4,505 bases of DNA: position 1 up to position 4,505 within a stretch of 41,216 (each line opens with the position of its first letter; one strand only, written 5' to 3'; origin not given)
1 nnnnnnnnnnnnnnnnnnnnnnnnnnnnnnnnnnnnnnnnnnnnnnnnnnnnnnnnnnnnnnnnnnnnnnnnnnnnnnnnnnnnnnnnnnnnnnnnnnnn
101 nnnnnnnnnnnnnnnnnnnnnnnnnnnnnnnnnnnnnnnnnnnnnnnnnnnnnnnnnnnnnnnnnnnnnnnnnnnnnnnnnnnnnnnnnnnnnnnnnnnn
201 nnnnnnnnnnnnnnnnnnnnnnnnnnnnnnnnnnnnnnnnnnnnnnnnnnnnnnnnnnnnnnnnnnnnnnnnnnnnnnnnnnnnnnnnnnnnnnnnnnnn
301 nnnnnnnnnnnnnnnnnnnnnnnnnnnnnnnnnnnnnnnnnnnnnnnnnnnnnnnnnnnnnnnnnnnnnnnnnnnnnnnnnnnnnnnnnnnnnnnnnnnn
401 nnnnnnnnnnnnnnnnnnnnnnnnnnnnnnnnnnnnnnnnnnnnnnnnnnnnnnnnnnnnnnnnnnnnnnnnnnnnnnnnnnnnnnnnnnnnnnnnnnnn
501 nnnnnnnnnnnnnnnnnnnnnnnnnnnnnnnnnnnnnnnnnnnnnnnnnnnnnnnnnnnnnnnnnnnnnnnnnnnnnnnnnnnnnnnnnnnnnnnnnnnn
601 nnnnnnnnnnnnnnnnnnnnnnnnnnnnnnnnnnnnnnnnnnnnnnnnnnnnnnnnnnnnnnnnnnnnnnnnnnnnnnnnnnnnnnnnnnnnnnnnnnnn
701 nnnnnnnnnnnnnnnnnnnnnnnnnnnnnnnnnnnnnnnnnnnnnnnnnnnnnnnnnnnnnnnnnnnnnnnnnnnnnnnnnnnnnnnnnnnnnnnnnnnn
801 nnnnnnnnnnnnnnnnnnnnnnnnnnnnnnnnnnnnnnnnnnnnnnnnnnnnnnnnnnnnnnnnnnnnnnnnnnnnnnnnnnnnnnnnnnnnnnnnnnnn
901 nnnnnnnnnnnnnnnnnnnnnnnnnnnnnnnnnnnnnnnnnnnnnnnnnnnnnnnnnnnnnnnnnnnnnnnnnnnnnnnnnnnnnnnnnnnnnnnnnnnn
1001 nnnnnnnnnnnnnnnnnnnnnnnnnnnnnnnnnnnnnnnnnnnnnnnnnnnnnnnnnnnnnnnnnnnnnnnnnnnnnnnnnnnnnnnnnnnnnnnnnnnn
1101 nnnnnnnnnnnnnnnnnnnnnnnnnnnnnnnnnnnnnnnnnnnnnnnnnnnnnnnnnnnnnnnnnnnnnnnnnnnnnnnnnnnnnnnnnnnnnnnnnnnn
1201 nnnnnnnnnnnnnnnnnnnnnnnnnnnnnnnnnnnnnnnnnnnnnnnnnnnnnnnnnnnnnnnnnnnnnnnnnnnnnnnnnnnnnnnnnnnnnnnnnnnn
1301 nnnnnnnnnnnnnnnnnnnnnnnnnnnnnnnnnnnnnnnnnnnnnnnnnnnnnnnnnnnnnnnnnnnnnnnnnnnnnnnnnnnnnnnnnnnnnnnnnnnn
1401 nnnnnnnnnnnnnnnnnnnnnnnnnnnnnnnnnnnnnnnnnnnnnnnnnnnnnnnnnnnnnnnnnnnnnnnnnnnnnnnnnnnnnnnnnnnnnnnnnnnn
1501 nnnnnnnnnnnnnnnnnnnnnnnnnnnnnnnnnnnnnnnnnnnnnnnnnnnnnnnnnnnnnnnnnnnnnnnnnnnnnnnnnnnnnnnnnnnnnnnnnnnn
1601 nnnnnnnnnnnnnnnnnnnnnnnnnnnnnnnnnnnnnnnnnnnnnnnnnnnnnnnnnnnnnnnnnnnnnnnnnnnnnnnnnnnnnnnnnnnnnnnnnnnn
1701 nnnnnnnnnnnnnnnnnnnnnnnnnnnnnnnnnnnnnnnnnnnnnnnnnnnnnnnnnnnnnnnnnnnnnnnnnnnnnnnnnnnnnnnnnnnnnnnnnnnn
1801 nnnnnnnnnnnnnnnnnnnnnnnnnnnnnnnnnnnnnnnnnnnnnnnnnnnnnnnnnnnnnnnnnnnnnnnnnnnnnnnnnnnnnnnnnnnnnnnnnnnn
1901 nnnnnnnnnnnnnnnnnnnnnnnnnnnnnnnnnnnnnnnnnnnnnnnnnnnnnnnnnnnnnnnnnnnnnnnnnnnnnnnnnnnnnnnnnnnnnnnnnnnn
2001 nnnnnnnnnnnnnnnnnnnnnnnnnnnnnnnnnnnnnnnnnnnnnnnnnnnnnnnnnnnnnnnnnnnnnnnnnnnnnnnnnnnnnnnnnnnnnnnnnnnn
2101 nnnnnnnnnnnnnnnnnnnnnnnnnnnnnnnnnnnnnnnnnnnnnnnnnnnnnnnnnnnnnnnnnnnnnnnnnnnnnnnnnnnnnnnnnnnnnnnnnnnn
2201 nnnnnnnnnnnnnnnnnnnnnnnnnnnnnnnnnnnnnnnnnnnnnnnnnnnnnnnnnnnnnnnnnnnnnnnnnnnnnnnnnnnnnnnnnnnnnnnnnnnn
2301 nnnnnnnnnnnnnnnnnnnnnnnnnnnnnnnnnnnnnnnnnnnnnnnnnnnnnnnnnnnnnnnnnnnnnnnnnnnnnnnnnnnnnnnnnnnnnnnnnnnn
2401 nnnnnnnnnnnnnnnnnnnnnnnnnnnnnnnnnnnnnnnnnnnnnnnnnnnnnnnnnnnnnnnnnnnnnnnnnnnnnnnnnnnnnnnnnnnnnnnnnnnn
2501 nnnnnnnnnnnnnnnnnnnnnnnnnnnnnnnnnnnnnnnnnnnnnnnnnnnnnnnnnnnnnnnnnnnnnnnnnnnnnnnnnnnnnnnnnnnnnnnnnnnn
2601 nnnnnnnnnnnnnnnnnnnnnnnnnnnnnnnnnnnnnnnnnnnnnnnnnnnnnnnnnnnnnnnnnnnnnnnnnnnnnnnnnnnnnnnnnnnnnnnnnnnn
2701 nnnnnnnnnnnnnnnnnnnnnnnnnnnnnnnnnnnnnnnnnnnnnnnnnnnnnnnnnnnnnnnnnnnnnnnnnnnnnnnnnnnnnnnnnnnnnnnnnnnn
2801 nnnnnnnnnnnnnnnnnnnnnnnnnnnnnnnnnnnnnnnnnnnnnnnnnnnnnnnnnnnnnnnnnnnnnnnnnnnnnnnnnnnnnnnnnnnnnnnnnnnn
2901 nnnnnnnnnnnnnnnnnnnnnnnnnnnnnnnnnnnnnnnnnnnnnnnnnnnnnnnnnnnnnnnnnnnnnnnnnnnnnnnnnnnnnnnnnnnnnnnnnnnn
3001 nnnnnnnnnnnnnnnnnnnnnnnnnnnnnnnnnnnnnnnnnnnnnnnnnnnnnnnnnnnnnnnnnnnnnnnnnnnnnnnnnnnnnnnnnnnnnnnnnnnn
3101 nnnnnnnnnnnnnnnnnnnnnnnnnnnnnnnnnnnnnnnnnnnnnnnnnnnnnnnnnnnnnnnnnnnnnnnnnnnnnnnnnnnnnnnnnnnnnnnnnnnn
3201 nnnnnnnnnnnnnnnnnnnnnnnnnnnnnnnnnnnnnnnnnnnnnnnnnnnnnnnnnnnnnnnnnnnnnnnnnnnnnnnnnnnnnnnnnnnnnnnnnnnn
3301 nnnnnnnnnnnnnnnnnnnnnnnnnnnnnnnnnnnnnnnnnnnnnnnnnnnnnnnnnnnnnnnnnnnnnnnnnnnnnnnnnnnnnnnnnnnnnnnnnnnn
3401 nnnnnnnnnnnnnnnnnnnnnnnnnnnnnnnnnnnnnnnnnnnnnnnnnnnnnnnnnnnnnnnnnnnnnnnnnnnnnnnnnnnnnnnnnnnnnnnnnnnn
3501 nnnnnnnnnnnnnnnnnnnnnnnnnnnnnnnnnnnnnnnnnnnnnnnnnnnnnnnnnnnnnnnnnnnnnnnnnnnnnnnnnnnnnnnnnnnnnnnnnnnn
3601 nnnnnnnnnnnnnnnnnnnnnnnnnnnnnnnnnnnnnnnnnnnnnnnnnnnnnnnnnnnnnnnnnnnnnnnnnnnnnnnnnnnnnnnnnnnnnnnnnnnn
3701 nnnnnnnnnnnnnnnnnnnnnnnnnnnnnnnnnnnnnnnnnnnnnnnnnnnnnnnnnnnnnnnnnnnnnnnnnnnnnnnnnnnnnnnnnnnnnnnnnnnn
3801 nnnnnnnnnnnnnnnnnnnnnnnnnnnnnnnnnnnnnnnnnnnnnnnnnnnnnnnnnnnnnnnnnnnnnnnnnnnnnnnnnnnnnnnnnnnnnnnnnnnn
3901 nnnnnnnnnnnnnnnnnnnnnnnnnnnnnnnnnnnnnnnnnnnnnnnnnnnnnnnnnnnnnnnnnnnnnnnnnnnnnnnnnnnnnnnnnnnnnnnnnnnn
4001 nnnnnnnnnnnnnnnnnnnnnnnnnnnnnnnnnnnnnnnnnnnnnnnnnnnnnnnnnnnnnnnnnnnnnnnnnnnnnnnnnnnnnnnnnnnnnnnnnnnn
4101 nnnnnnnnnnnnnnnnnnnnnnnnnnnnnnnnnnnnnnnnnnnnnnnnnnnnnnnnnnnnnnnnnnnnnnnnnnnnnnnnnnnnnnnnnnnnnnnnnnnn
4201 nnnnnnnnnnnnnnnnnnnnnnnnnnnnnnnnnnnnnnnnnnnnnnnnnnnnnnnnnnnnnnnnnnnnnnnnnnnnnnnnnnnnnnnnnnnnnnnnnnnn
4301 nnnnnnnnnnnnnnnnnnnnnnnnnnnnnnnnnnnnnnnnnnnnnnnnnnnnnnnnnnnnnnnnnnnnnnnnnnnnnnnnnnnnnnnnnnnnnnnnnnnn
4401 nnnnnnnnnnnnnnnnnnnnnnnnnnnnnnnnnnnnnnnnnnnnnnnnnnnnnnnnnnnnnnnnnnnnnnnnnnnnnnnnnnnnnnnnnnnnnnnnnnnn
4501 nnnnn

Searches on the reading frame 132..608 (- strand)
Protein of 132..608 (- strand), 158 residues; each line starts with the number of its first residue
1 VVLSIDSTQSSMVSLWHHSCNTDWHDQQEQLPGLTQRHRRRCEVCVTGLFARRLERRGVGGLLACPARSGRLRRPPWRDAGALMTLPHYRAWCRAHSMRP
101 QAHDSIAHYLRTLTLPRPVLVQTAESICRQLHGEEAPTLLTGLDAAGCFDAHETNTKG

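Call 28: search_protein_families(library=pfam, proteins=[window:132-608:-], max_evalue=0.01)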
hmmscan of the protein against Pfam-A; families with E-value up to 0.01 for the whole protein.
window:132-608:- (158 aa): 0 families

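Call 35: search_protein_families(library=padloc, proteins=[window:132-608:-], max_evalue=0.1)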
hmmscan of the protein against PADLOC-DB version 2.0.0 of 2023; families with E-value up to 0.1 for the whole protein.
window:132-608:- (158 aa): 0 families

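Call 52: search_protein_families(library=phrogs, proteins=[window:132-608:-], max_evalue=0.01)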
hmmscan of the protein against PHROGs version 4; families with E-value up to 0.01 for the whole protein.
window:132-608:- (158 aa): 0 families
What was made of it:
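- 132..608 (-): 158-aa ORF of unknown function. It is the only gene between P1 and P4 across the circular junction. No Pfam, PHROG or PADLOC hit (calls 28, 35, 52).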

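Call 74: search_protein_families(library=pfam, alignment_id=A6, max_evalue=0.001)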
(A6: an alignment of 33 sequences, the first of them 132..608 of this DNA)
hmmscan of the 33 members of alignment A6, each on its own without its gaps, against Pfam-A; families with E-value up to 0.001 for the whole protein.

A. member 1, window:132-608:- (158 aa): 0 families

B. families by the number of members that match (of 33 scanned): 7 families
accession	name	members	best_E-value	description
PF01381.28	HTH_3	1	7.4e-13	Helix-turn-helix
PF13560.12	HTH_31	1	2e-10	Helix-turn-helix domain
PF12844.13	HTH_19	1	7.3e-06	Helix-turn-helix domain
PF13443.12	HTH_26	1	1.2e-05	Cro/C1-type HTH DNA-binding domain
PF13384.12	HTH_23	1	1.4e-05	Homeodomain-like domain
PF13229.12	Beta_helix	1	3.9e-05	Right handed beta helix region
PF20432.4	Xre-like-HTH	1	0.00012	Antitoxin Xre-like helix-turn-helix domain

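Call 104: find_encoding_contigs(protein=window:132-608:-, flank=10000, max_places=6)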
Protein window:132-608:- (158 aa): no gene with exactly this product is on record in the collection.

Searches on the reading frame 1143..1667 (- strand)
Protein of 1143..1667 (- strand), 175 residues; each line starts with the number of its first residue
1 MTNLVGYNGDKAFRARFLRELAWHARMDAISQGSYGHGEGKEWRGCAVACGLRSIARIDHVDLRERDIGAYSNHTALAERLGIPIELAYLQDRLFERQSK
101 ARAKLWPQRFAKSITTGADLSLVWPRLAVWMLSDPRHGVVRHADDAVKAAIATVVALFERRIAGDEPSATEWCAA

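Call 51: search_protein_families(library=pfam, proteins=[window:1143-1667:-], max_evalue=1)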
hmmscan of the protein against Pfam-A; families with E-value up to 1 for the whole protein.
seq(175 aa): 0 families

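Call 52: search_protein_families(library=phrogs, proteins=[window:1143-1667:-], max_evalue=0.01)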
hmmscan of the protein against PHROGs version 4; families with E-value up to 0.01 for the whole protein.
seq(175 aa): 1 family
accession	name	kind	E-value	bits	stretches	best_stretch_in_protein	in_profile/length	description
phrog_3416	-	unknown function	4.6e-06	27.6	1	129-174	101-147/248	-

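Call 80: search_dna_similar(query=window:1143-1667:-, collection=phages, mode=protein, max_evalue=0.001, max_rows=30)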
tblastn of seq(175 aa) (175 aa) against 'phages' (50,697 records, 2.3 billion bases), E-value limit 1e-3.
Records with a match: 13; places in all: 13; records where one place covers at least 80% of the query: 13.
Best place of each record, by identity: <60% 13.
By first word of the organism name: Xanthomonas 13.
By host as written in the record: Xanthomonas arboricola pv. pruni strain Xcp1 6; Xanthomonas euvesicatoria 3; Xanthomonas vesicatoria 2; Xanthomonas sp. 2.
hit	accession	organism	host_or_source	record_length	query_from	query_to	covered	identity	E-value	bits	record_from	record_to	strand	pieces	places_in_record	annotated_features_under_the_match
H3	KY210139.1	Xanthomonas phage KPhi1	Xanthomonas euvesicatoria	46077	5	159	89%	28.9%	6e-9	60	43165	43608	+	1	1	hypothetical protein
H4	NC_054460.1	Xanthomonas phage KPhi1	Xanthomonas euvesicatoria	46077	5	159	89%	28.9%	6e-9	60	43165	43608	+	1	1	hypothetical protein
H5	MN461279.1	Xanthomonas virus phiXaf18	Xanthomonas vesicatoria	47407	5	159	89%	28.9%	6e-9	60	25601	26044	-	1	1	hypothetical protein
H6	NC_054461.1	Xanthomonas virus phiXaf18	Xanthomonas vesicatoria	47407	5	159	89%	28.9%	6e-9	60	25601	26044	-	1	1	hypothetical protein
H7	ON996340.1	Xanthomonas phage BsXeu269p/3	Xanthomonas euvesicatoria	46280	5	159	89%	28.9%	9e-9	59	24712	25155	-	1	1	hypothetical protein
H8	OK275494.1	Xanthomonas phage MYK3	Xanthomonas sp.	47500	5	159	89%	28.9%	9e-9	59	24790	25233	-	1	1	hypothetical protein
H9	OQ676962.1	Xanthomonas phage NEB7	Xanthomonas sp.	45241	5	159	89%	27.7%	7e-8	57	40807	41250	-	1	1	hypothetical protein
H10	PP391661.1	Xanthomonas phage XapPhi3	Xanthomonas arboricola pv. pruni strain ...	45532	5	159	89%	27.7%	7e-8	57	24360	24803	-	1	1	hypothetical protein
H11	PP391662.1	Xanthomonas phage XapPhi4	Xanthomonas arboricola pv. pruni strain ...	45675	5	159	89%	27.7%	7e-8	57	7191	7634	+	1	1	none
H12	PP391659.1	Xanthomonas phage XapPhi1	Xanthomonas arboricola pv. pruni strain ...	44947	5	159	89%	27.7%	8e-8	56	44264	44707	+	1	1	none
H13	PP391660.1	Xanthomonas phage XapPhi2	Xanthomonas arboricola pv. pruni strain ...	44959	5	159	89%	27.7%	8e-8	56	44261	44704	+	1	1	none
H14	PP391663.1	Xanthomonas phage XapPhi5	Xanthomonas arboricola pv. pruni strain ...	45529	5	159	89%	27.7%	1e-7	56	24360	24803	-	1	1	hypothetical protein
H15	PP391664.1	Xanthomonas phage XapPhi6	Xanthomonas arboricola pv. pruni strain ...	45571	5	159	89%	27.7%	1e-7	56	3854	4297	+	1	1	none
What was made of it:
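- Two GenBank isolate records, XapPhi1 and XapPhi2, have the match within about 240-255 nt of the record end (call 80).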

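Call 81: get_annotated_region(hit=H6, flank=5000)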
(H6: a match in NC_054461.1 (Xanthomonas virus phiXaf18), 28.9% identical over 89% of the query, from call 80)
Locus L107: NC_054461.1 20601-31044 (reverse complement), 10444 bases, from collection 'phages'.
description: Xanthomonas virus phiXaf18, complete genome.
organism: Xanthomonas virus phiXaf18 (NCBI taxid 2653651)
taxonomy: Viruses; Duplodnaviria; Heunggongvirae; Uroviricota; Caudoviricetes; Kantovirinae; Beograduvirus; Beograduvirus Xaf18
host: Xanthomonas vesicatoria; source: soil; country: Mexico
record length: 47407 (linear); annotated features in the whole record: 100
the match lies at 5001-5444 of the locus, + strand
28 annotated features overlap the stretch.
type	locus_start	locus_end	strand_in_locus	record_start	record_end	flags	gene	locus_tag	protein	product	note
CDS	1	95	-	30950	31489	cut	-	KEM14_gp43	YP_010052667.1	hypothetical protein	similar to hypothetical protein K1pha_55 of Xanthomonas phage KPhi1 RefSeq: APQ41934.1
regulatory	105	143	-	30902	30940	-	-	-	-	terminator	-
CDS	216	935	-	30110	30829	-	-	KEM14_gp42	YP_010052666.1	hypothetical protein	similar to putative tail fiber protein of Xanthomonas phage OP2 RefSeq: YP_453655.1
regulatory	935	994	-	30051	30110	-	-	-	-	terminator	-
regulatory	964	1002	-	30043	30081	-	-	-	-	promoter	-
CDS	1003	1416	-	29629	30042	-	-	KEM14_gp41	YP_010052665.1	hypothetical protein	similar to hypothetical protein K1pha_57 of Xanthomonas phage KPhi1 RefSeq: APQ41936.1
CDS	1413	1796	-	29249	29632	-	-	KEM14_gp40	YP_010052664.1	baseplate wedge subunit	similar to hypothetical protein of Xanthomonas phage XPV1 RefSeq: AVO24187.1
regulatory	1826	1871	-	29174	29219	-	-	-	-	promoter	-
regulatory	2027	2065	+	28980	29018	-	-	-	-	promoter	-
CDS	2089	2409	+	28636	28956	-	-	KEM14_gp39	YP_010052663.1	hypothetical protein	[intronless gene]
CDS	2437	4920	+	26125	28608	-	-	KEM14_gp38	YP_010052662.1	DNA primase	similar to virulence-associated E family protein [Xanthomonas phage KPhi1] RefSeq: APQ41938.1, contains ...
regulatory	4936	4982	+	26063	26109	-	-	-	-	promoter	-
CDS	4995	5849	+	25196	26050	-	-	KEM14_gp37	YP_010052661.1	hypothetical protein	similar to hypothetical protein K1pha_60 of Xanthomonas phage KPhi1 RefSeq: APQ41939.1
CDS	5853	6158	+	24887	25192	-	-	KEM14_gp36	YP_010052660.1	hypothetical protein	similar to hypothetical protein K1pha_61 of Xanthomonas phage KPhi1 RefSeq: APQ41940.1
regulatory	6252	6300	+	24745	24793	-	-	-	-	promoter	-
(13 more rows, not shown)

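Call 91: get_annotated_region(hit=H4, flank=1500)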
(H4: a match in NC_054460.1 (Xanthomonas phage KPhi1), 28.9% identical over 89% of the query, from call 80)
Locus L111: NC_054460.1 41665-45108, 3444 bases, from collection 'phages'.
description: Xanthomonas phage KPhi1, complete genome.
organism: Xanthomonas phage KPhi1 (NCBI taxid 1927017)
taxonomy: Viruses; Duplodnaviria; Heunggongvirae; Uroviricota; Caudoviricetes; Kantovirinae; Beograduvirus; Beograduvirus KPhi1
host: Xanthomonas euvesicatoria; source: pepper rhizosphere soil; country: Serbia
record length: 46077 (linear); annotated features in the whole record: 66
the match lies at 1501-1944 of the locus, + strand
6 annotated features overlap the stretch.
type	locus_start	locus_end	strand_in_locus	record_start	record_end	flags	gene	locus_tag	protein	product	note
CDS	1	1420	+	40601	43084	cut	-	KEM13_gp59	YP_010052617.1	DNA primase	-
CDS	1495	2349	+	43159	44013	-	-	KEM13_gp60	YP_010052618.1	hypothetical protein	-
CDS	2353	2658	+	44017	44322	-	-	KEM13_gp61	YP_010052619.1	hypothetical protein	-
CDS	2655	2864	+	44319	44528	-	-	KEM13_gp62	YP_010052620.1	putative integron gene cassette protein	-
CDS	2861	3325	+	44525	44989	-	-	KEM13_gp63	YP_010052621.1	hypothetical protein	-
CDS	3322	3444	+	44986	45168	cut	-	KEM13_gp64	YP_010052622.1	hypothetical protein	-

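Call 92: get_annotated_region(hit=H7, flank=1500)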
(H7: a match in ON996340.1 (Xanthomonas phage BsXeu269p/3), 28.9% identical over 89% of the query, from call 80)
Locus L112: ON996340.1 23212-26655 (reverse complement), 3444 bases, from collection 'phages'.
description: Xanthomonas phage BsXeu269p/3, complete genome.
organism: Xanthomonas phage BsXeu269p/3 (NCBI taxid 2968436)
taxonomy: Viruses; Duplodnaviria; Heunggongvirae; Uroviricota; Caudoviricetes; Kantovirinae; Beograduvirus
host: Xanthomonas euvesicatoria; source: tomato rhizosphere soil; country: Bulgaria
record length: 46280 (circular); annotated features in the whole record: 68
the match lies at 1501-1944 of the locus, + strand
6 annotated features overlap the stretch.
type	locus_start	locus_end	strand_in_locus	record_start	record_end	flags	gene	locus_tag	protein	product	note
CDS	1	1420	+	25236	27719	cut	-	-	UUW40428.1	virulence-associated E family protein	-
CDS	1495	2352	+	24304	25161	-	-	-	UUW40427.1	hypothetical protein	-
CDS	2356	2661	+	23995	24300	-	-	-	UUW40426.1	hypothetical protein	-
CDS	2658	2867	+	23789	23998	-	-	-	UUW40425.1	putative integron gene cassette protein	-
CDS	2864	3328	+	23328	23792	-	-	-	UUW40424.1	hypothetical protein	-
CDS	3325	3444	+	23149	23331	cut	-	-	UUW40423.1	hypothetical protein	-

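Call 93: get_annotated_region(hit=H8, flank=1500)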
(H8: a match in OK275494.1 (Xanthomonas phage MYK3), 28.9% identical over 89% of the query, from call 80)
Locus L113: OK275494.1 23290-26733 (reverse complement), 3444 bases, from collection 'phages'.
description: Xanthomonas phage MYK3, complete genome.
organism: Xanthomonas phage MYK3 (NCBI taxid 2886034)
taxonomy: Viruses; Duplodnaviria; Heunggongvirae; Uroviricota; Caudoviricetes; Kantovirinae; Beograduvirus
host: Xanthomonas sp.; source: myakka city; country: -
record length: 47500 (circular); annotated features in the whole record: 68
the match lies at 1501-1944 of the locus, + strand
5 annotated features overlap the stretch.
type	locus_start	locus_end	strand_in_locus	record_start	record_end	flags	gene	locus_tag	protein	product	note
CDS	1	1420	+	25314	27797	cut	-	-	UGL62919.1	hypothetical protein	-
CDS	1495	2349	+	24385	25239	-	-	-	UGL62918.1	hypothetical protein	-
CDS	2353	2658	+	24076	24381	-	-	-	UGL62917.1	hypothetical protein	-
CDS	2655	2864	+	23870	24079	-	-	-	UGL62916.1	hypothetical protein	-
CDS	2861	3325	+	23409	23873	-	-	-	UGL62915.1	hypothetical protein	-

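Call 94: get_annotated_region(hit=H9, flank=1500)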
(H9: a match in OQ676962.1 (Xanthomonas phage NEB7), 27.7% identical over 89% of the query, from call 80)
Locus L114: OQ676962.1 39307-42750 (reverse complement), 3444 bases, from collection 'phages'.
description: Xanthomonas phage NEB7, complete genome.
organism: Xanthomonas phage NEB7 (NCBI taxid 3038311)
taxonomy: Viruses; Duplodnaviria; Heunggongvirae; Uroviricota; Caudoviricetes; Kantovirinae
host: Xanthomonas sp.; source: soil; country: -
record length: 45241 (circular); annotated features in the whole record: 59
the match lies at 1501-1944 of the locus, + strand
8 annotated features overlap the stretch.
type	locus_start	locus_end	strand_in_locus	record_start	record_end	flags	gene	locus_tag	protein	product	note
CDS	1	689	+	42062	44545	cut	-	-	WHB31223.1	DNA primase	-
CDS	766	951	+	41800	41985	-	-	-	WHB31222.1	hypothetical protein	-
CDS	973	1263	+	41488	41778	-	-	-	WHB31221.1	hypothetical protein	-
CDS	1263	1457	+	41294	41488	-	-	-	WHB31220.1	hypothetical protein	-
CDS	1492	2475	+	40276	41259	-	-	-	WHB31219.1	hypothetical protein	-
CDS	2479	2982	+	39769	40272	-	-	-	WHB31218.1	hypothetical protein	-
CDS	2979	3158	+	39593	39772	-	-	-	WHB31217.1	hypothetical protein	-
CDS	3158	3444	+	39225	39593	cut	-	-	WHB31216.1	hypothetical protein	-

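Call 95: get_annotated_region(hit=H10, flank=1500)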
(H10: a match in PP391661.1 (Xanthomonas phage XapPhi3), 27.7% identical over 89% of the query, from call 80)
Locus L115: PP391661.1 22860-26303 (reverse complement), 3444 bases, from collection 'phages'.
description: Xanthomonas phage XapPhi3, complete genome.
organism: Xanthomonas phage XapPhi3 (NCBI taxid 3125921)
taxonomy: Viruses; Duplodnaviria; Heunggongvirae; Uroviricota; Caudoviricetes
host: Xanthomonas arboricola pv. pruni strain Xcp1; source: Prunus persica leaf tissue; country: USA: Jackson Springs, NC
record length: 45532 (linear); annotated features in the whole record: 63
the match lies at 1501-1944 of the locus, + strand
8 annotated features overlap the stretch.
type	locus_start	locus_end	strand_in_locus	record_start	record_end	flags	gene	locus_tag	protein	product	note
CDS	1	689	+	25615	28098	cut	-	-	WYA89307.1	hypothetical protein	-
CDS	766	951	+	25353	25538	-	-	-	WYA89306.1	hypothetical protein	-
CDS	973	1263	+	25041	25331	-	-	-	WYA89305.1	hypothetical protein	-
CDS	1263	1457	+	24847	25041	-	-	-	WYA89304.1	hypothetical protein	-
CDS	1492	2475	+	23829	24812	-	-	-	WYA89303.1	hypothetical protein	-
CDS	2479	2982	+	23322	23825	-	-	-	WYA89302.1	hypothetical protein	-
CDS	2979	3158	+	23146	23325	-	-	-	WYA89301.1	hypothetical protein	-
CDS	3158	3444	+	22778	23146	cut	-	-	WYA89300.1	hypothetical protein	-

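Call 96: get_annotated_region(hit=H12, flank=1500)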
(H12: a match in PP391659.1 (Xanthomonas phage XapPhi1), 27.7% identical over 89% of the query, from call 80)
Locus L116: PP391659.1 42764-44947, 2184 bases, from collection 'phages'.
description: Xanthomonas phage XapPhi1, complete genome.
organism: Xanthomonas phage XapPhi1 (NCBI taxid 3125919)
taxonomy: Viruses; Duplodnaviria; Heunggongvirae; Uroviricota; Caudoviricetes
host: Xanthomonas arboricola pv. pruni strain Xcp1; source: Prunus persica leaf tissue; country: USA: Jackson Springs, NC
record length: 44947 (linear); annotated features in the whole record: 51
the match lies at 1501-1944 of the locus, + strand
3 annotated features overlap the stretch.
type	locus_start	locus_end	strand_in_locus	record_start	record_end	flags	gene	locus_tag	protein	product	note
CDS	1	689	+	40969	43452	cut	-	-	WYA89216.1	hypothetical protein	-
CDS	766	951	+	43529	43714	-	-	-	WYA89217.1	hypothetical protein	-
CDS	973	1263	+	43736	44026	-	-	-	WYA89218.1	hypothetical protein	-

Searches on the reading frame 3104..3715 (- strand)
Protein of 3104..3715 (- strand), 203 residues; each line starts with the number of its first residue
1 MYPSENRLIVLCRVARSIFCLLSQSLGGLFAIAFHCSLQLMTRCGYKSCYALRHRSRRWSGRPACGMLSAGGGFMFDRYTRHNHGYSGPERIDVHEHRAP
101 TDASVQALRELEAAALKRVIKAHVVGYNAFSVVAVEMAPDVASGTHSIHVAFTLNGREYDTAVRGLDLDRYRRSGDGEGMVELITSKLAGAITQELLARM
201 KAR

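Call 28: search_protein_families(library=pfam, proteins=[window:3104-3715:-], max_evalue=0.01)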
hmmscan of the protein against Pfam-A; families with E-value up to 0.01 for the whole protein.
window:3104-3715:- (203 aa): 0 families

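Call 52: search_protein_families(library=phrogs, proteins=[window:3104-3715:-], max_evalue=0.01)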
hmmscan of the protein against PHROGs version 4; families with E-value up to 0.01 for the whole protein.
window:3104-3715:- (203 aa): 1 family
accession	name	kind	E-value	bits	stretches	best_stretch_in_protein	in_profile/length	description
phrog_37058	-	unknown function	1.2e-08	36.2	1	75-197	1-122/134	-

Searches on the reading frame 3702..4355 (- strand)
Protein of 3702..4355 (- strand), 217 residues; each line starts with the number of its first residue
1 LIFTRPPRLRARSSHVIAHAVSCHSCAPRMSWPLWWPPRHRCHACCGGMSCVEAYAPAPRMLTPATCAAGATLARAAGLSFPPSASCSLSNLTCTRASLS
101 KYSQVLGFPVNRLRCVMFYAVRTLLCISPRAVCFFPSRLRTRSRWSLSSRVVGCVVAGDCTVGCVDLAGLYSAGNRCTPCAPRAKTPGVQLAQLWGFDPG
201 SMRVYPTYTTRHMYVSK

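Call 28: search_protein_families(library=pfam, proteins=[window:3702-4355:-], max_evalue=0.01)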
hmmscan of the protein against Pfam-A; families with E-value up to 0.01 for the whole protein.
window:3702-4355:- (217 aa): 1 family
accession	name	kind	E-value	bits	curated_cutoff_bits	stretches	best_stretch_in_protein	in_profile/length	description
PF07884.19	VKOR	-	0.0054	17.3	27.5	1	84-139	31-82/134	Vitamin K epoxide reductase family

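Call 52: search_protein_families(library=phrogs, proteins=[window:3702-4355:-], max_evalue=0.01)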
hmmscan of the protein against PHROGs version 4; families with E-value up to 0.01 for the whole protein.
window:3702-4355:- (217 aa): 0 families
